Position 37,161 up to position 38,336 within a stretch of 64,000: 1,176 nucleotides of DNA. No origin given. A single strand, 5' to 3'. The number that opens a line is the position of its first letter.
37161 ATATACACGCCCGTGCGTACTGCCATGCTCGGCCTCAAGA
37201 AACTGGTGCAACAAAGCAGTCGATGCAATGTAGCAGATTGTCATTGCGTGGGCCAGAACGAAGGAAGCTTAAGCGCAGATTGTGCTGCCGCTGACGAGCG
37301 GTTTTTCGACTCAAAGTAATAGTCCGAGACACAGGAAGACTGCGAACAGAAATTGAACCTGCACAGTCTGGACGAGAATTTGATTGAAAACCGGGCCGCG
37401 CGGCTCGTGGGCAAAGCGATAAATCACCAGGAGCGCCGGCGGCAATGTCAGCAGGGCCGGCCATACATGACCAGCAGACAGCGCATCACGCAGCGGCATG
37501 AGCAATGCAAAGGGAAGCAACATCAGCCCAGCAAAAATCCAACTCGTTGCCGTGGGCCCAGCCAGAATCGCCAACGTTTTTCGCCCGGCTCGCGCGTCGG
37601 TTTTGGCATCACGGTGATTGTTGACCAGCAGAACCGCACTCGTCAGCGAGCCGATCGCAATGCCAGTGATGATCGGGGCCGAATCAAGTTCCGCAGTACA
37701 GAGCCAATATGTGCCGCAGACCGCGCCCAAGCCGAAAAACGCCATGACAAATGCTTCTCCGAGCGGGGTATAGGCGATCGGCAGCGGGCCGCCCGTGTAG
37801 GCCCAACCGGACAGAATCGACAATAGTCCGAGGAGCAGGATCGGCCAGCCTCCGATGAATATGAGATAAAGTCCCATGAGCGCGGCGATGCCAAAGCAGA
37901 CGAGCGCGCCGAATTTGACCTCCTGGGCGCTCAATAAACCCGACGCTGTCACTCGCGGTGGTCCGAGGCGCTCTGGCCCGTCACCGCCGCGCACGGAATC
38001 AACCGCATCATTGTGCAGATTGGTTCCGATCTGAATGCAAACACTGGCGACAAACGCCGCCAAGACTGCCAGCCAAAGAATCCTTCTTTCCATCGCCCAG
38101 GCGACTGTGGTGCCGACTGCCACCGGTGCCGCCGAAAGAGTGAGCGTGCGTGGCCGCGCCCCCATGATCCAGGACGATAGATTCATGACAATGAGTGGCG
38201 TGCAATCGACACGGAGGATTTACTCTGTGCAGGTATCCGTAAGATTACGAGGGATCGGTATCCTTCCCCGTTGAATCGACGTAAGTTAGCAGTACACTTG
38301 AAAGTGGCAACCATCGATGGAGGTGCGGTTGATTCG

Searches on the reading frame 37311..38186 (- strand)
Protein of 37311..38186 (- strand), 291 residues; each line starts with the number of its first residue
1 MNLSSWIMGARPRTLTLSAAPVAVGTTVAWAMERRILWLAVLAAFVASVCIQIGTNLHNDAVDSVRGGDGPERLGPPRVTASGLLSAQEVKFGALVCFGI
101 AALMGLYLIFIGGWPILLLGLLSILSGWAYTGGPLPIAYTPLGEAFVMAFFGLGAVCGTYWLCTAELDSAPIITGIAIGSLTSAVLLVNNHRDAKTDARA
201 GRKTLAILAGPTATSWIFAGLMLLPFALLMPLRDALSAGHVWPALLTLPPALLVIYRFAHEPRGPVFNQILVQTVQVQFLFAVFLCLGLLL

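Call 6: search_protein_families(library=pfam, proteins=[window:37311-38186:-])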
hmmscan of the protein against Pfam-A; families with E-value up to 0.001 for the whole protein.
window:37311-38186:- (291 aa): 1 family
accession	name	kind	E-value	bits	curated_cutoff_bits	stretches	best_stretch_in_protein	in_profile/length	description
PF01040.23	UbiA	-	3.8e-32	112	34.2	1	20-256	3-229/250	UbiA prenyltransferase family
